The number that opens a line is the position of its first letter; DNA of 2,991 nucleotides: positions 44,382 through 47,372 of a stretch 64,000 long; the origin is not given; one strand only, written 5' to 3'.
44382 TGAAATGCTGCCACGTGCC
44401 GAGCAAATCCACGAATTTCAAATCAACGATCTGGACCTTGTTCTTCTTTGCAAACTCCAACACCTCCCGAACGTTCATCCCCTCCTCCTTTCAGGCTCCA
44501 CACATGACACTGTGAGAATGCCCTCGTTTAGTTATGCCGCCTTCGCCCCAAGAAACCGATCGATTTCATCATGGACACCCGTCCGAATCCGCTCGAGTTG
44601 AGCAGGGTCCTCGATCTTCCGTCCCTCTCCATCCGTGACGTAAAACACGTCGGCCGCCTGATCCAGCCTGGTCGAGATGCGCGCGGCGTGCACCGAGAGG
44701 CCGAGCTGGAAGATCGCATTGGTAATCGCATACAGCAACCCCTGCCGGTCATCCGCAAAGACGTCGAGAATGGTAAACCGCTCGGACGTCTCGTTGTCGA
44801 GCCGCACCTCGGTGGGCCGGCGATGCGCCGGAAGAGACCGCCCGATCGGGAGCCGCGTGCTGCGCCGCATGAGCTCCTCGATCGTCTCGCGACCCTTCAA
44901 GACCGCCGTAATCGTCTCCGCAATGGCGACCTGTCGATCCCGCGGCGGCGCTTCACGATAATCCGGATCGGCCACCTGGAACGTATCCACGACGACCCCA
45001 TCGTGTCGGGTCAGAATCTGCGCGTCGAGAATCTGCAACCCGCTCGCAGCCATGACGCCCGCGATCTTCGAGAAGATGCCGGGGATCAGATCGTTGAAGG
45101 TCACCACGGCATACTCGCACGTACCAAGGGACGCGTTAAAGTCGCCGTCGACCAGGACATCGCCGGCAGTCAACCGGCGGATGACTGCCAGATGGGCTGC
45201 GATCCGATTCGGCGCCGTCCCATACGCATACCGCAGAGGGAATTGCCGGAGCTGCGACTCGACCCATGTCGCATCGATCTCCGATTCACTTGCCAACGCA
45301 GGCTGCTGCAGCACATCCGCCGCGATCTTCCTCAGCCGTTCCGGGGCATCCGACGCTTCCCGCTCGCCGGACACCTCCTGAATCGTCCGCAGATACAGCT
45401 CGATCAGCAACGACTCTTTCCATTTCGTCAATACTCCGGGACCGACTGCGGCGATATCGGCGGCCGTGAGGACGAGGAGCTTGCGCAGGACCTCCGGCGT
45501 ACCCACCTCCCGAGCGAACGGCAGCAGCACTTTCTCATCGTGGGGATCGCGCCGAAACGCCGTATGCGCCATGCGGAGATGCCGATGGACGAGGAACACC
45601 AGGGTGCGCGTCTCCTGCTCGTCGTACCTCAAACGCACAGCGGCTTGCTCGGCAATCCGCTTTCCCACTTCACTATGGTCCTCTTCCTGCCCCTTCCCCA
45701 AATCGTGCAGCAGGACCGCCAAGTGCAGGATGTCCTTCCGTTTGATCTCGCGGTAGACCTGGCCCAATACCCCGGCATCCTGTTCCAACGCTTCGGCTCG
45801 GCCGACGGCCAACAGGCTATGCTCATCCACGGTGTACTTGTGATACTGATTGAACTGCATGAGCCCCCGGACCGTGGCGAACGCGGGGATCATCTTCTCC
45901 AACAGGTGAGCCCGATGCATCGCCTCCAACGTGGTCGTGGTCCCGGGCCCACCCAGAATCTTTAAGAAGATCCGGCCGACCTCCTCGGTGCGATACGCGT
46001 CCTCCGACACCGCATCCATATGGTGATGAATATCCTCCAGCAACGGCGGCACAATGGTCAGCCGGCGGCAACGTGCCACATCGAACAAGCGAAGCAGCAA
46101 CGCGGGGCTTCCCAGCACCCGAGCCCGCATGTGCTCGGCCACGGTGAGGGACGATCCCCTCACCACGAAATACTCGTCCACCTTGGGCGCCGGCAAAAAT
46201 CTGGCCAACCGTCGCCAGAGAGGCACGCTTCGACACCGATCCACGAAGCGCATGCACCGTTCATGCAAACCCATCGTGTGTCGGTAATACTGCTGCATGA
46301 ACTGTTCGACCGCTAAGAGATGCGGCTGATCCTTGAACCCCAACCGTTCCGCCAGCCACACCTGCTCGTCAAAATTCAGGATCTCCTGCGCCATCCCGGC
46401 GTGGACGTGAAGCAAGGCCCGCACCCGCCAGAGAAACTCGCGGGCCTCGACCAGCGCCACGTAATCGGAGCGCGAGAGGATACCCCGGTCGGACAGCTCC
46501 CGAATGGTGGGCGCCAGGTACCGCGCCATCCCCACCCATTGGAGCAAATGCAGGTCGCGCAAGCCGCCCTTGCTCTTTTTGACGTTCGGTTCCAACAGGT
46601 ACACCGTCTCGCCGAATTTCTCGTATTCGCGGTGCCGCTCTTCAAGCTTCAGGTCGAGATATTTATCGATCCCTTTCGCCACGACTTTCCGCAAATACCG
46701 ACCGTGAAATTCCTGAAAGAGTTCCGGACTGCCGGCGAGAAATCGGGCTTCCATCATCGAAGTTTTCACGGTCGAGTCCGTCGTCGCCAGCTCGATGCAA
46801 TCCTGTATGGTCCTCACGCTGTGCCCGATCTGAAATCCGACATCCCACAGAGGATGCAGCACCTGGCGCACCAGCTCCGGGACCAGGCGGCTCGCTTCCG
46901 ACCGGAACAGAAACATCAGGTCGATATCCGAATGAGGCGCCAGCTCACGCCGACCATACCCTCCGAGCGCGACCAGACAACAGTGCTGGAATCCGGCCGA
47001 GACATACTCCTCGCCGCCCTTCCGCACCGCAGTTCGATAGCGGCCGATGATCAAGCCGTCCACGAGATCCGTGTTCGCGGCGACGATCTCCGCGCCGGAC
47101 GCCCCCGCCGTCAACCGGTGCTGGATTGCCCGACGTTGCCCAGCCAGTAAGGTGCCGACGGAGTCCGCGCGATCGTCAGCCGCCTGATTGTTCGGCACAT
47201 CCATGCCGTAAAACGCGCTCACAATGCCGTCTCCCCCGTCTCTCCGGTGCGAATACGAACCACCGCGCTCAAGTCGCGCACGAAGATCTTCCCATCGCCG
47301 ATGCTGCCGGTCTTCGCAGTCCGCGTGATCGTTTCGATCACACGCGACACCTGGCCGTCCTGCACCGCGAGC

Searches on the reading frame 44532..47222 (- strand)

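Call 8: search_protein_families(library=pfam, proteins=[window:44532-47222:-], max_evalue=0.01)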
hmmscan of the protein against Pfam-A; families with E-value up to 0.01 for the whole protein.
window:44532-47222:- (896 aa): 8 families
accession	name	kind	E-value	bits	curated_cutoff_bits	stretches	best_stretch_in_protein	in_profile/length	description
PF08335.16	GlnD_UR_UTase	-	5.1e-37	127.5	21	1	190-323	4-137/141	GlnD PII-uridylyltransferase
PF01842.31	ACT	-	7.4e-08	32.5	27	1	817-867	1-53/66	ACT domain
PF24931.1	ACT_ACR9_3rd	-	2.3e-07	31.2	27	1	806-887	2-84/98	ACR9-like, ACT-like domain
PF01966.28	HD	-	5e-07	30.4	22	1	465-564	1-93/116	HD domain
PF22754.3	bHLH-TF_ACT-like_plant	-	6.2e-05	23.6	27.6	0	814-862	8-55/75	Plant bHLH transcription factor, ACT-like domain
PF13291.12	ACT_4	-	0.00063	20.8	27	0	819-858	9-49/80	ACT domain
PF03445.19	DUF294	-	0.0011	19.3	21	1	31-131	5-104/138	Putative nucleotidyltransferase DUF294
PF03710.21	GlnE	-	0.0014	18.5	24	1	46-110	89-159/252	Glutamate-ammonia ligase adenylyltransferase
